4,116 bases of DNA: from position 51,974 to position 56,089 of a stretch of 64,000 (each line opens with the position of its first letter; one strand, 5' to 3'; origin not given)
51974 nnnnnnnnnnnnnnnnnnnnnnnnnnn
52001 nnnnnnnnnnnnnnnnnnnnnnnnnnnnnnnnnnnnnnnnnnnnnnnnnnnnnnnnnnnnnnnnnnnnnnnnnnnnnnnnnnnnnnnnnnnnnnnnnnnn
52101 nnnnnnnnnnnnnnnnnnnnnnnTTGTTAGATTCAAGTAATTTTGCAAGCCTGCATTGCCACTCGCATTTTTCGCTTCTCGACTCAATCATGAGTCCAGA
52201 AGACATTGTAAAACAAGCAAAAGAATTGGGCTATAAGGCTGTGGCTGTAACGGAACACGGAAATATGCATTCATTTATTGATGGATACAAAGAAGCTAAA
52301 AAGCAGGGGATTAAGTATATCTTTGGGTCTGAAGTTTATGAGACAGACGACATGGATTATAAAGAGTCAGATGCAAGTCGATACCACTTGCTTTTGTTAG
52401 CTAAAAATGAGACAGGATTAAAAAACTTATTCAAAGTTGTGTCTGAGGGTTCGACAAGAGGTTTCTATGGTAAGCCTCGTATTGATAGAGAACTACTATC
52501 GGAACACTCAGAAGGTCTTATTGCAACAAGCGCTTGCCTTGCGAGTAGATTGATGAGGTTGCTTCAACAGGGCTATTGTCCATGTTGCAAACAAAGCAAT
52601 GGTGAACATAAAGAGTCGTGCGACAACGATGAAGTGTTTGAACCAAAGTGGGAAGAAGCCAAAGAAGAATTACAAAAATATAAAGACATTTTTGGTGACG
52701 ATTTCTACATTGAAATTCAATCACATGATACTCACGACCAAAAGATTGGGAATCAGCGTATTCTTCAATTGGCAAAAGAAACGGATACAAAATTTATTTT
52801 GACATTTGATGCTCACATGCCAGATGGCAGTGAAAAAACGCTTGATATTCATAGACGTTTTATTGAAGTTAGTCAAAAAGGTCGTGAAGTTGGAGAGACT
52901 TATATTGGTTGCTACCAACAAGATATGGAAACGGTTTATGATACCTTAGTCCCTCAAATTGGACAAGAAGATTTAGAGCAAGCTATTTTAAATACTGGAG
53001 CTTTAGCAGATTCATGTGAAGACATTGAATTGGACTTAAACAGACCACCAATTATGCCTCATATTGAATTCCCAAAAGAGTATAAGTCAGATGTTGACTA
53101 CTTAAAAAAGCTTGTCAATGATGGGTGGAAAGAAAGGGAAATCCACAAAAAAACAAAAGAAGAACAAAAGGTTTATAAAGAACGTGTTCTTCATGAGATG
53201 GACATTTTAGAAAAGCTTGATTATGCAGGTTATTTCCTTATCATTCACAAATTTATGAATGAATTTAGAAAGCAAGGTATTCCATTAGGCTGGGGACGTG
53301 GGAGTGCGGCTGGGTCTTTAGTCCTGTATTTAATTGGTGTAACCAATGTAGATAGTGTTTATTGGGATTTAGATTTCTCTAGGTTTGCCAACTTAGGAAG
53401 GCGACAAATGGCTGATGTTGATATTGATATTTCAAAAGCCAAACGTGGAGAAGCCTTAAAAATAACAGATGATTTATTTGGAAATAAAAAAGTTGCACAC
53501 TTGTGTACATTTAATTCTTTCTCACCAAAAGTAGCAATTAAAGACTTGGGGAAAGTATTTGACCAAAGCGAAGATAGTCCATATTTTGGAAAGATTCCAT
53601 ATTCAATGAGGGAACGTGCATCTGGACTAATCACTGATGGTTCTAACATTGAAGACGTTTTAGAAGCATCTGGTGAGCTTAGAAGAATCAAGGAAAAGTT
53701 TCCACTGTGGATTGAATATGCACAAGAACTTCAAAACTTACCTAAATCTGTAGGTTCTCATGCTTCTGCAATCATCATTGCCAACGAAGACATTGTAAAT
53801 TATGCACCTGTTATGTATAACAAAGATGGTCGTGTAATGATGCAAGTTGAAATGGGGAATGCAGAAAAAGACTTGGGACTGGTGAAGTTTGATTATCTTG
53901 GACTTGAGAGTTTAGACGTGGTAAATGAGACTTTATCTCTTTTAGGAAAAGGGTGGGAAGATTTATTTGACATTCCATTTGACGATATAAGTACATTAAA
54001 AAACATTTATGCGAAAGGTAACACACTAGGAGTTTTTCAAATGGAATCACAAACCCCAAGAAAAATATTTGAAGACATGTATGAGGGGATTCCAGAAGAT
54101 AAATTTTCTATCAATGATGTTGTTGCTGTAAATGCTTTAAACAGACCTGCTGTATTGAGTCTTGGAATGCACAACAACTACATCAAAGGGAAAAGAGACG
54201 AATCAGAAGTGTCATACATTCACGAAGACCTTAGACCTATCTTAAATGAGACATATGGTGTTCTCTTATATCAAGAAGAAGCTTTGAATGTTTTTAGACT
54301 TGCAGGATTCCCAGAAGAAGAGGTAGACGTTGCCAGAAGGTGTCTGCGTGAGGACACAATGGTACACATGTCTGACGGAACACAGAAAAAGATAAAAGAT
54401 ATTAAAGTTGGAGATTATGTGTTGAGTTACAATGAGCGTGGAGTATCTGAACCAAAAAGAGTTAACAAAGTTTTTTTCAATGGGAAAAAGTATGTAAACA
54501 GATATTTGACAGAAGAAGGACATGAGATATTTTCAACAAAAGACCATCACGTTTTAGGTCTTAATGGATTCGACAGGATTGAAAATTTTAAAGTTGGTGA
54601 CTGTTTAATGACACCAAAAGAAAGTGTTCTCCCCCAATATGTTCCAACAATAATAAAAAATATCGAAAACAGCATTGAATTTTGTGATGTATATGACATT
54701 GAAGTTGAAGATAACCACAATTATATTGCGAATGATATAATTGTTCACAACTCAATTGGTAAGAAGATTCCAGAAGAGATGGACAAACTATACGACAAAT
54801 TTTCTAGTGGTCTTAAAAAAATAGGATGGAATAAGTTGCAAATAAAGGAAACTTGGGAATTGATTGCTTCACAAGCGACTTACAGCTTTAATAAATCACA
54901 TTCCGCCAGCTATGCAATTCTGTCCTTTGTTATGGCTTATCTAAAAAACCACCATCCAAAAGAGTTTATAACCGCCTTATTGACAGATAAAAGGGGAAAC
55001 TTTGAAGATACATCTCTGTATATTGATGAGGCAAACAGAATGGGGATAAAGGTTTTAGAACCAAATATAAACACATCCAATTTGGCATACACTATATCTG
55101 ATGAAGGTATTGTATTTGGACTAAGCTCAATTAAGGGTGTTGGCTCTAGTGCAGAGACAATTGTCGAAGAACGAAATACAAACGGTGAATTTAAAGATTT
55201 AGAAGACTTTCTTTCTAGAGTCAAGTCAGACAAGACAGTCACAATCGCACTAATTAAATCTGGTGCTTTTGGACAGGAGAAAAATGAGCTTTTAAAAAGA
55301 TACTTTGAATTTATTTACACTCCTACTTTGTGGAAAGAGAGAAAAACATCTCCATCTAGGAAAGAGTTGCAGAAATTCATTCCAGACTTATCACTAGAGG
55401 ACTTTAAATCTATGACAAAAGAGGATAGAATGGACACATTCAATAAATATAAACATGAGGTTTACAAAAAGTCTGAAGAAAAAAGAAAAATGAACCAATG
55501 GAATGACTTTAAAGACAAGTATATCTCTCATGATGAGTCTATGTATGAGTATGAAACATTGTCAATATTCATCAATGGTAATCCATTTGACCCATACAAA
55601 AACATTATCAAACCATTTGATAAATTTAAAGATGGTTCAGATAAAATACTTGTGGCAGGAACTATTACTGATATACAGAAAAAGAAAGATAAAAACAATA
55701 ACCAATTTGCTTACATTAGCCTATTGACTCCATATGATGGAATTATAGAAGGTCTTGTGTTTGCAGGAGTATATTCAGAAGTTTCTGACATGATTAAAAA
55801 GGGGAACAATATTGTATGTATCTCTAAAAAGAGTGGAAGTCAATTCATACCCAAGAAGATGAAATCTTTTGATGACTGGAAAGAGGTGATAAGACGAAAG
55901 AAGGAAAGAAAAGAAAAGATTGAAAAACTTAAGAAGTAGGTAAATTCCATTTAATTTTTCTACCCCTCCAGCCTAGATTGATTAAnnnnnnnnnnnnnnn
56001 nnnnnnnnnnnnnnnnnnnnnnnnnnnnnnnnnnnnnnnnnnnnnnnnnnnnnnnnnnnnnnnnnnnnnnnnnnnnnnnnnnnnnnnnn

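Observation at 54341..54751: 137-aa mini-intein in the DnaE-type polymerase at the conserved RRA|MGKK site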

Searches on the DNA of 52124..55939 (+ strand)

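Call 6: search_dna_similar(query=window:52124-55939:+, collection=phages, mode=near, max_rows=30)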
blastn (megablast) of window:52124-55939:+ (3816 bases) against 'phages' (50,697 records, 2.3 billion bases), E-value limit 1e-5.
No match.

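Call 50: search_rna_families(sources=[L006, L002, L001, L003], threshold=gathering)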
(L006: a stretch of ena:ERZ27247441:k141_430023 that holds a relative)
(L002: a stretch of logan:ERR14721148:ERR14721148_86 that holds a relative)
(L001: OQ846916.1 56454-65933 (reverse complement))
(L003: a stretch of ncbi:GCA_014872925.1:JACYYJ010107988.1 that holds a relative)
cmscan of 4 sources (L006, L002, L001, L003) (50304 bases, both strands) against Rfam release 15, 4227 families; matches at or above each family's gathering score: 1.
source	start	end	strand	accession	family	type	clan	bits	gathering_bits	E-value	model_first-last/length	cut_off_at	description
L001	3805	4138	+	RF00028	Intron_gpI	Intron;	-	70.6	50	5.4e-16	1-253/253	no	Group I catalytic intron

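Call 54: search_rna_families(source=L006, start=3350, end=3720, threshold=evalue, max_evalue=1)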
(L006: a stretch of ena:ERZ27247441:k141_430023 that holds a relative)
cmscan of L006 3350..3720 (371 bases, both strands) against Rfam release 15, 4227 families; matches with E-value up to 1: 1.
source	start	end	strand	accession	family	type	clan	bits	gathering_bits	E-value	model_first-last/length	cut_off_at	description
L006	3386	3611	+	RF00028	Intron_gpI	Intron;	-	27.6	50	3e-05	1-253/253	no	Group I catalytic intron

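Call 55: search_rna_families(source=L002, start=8300, end=10100, threshold=evalue, max_evalue=1)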
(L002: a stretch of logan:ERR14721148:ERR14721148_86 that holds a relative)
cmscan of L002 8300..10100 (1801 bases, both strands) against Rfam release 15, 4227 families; matches with E-value up to 1: 0.
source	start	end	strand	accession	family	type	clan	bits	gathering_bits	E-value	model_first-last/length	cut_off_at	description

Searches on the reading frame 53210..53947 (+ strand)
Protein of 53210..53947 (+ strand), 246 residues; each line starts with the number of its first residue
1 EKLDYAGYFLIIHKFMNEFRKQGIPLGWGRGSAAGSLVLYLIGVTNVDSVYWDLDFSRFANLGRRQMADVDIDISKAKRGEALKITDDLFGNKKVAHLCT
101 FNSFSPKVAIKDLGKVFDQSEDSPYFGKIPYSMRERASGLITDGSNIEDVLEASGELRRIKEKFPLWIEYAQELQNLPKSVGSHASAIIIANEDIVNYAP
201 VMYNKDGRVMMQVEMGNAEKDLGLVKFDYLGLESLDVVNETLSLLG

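Call 75: search_solved_structures(query=window:53210-53947:+, max_evalue=1e-10, show_alignments=1)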
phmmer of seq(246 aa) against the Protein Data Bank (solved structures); distinct sequences matched with E-value up to 1e-10: 9.
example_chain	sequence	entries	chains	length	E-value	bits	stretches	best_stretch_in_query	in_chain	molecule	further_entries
3e0d_A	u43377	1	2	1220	1.4e-38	136.1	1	1-241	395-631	DNA polymerase III subunit alpha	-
2hpi_A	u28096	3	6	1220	4.4e-38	134.5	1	1-241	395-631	DNA polymerase III alpha subunit | DNA polymerase III subunit alpha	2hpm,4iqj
5fku_A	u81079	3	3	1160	7.4e-37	130.5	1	3-245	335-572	DNA POLYMERASE III SUBUNIT ALPHA | DNA POLYMERASE III ALPHA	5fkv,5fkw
2hnh_A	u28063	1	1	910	2.6e-36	128.7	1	3-245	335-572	DNA polymerase III alpha subunit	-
2hqa_A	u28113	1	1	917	2.6e-36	128.7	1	3-245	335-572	DNA polymerase III alpha subunit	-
4jom_A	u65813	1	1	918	2.6e-36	128.7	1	3-245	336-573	DNA polymerase III subunit alpha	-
5m1s_A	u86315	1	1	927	2.7e-36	128.7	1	3-245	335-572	DNA polymerase III subunit alpha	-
5lew_A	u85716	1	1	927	9.7e-30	107.2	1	5-242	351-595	DNA polymerase III subunit alpha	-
7pu7_A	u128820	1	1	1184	1.5e-29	106.6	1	5-242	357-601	DNA polymerase III subunit alpha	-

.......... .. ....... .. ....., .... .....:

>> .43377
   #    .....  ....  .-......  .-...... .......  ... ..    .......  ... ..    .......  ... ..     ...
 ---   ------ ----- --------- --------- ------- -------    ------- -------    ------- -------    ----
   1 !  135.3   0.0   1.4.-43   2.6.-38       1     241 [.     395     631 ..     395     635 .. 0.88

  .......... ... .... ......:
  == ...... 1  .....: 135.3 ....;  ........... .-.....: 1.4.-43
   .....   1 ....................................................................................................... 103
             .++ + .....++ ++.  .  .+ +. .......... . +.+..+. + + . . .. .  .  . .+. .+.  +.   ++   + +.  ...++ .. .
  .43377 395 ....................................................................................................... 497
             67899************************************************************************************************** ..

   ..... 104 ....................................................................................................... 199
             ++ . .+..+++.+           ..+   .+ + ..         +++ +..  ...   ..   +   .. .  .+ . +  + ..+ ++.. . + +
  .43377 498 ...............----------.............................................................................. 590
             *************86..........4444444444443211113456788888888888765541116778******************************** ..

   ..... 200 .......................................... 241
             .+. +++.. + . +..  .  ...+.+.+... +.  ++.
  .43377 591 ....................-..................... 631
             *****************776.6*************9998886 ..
